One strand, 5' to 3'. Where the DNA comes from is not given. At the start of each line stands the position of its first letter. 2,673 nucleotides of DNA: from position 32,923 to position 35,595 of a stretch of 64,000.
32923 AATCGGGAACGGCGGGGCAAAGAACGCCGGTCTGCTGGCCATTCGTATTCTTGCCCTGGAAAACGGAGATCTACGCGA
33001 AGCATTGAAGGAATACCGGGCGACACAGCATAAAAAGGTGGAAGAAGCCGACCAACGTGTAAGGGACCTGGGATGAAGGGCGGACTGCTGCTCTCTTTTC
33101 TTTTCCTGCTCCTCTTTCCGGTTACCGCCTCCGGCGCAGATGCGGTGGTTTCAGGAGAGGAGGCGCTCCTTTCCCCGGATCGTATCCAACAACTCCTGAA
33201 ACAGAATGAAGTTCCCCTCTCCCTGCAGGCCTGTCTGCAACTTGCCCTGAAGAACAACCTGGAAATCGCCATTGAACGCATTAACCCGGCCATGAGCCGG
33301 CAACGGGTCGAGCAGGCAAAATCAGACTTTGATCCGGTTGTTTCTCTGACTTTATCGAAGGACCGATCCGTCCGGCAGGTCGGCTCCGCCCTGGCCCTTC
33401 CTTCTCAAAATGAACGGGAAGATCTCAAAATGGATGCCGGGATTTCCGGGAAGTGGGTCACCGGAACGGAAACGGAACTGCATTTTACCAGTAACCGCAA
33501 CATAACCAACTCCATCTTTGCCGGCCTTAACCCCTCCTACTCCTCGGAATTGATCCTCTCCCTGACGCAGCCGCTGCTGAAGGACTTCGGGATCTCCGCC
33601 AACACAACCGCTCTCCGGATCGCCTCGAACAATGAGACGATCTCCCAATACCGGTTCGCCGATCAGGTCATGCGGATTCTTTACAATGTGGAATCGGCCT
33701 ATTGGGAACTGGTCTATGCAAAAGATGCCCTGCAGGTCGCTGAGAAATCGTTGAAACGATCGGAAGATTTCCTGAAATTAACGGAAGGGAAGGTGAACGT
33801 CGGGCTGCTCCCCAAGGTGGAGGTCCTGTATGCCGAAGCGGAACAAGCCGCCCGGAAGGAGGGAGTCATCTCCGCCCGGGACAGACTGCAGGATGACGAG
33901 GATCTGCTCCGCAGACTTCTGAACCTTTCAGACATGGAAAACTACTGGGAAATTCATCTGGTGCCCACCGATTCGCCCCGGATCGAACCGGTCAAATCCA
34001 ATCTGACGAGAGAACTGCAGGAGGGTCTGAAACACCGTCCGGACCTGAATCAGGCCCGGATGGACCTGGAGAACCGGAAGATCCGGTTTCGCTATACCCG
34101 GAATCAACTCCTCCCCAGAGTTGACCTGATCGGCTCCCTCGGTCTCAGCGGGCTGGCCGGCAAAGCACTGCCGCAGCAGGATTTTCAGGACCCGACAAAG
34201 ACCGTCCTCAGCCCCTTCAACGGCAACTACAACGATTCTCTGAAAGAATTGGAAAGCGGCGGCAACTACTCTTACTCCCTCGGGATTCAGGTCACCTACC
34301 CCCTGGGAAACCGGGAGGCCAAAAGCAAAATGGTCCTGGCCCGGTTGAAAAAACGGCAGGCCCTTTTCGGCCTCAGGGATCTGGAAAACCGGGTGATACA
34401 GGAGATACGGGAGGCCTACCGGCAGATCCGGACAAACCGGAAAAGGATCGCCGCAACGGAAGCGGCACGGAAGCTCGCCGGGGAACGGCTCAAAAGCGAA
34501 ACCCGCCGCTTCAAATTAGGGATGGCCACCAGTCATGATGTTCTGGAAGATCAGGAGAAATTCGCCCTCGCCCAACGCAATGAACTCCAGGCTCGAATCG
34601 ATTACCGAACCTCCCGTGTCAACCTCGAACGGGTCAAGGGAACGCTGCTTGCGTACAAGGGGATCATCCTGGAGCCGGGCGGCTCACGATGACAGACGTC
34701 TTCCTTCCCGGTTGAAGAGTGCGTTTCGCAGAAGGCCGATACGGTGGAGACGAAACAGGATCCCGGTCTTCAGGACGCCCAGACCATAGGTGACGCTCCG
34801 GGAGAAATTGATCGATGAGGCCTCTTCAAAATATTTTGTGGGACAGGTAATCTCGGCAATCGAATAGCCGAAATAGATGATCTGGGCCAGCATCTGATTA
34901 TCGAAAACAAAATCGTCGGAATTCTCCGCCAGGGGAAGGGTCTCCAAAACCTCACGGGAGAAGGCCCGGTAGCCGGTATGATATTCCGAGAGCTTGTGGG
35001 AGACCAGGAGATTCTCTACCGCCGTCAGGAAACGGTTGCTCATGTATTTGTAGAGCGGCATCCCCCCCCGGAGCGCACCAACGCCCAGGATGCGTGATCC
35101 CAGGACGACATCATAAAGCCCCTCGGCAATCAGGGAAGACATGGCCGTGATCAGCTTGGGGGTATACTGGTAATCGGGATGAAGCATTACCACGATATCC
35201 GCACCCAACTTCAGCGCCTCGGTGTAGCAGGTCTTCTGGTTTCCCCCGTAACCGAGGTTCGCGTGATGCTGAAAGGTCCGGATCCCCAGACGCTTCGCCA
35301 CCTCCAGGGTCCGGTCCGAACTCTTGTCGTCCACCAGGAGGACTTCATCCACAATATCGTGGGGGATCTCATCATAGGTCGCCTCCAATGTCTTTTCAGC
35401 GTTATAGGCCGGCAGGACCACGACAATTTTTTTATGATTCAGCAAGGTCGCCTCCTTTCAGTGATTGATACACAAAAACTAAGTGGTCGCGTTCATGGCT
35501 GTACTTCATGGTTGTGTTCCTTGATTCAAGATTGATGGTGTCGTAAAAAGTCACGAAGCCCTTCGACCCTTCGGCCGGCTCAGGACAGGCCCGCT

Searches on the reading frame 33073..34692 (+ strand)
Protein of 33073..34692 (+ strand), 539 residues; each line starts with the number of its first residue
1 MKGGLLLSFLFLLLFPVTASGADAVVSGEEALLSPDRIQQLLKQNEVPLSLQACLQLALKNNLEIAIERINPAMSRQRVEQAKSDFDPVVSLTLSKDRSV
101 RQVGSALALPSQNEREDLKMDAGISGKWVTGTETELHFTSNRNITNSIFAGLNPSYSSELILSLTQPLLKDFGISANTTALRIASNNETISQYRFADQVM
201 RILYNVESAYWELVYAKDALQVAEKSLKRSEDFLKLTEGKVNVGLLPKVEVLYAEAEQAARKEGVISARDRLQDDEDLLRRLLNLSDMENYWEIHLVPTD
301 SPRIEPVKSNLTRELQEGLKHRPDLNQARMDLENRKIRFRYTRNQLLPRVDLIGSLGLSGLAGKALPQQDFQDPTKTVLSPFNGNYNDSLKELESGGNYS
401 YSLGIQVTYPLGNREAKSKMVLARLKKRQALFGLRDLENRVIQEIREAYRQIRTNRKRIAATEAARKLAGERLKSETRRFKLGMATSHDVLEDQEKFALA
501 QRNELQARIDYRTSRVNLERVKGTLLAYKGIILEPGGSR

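Call 48: search_protein_families(library=pfam, proteins=[window:33073-34692:+], max_evalue=0.001)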
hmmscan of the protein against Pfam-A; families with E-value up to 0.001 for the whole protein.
window:33073-34692:+ (539 aa): 1 family
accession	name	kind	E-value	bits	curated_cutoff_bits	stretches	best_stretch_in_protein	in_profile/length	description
PF02321.23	OEP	-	1.1e-46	159.4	22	2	315-523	5-187/187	Outer membrane efflux protein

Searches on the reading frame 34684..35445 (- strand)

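Call 48: search_protein_families(library=pfam, proteins=[window:34684-35445:-], max_evalue=0.001)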
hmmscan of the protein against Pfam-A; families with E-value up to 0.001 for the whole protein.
window:34684-35445:- (253 aa): 1 family
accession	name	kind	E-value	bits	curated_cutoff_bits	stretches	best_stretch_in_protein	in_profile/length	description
PF00535.33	Glycos_transf_2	-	5.6e-19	69.1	23.3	1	9-169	2-166/168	Glycosyl transferase family 2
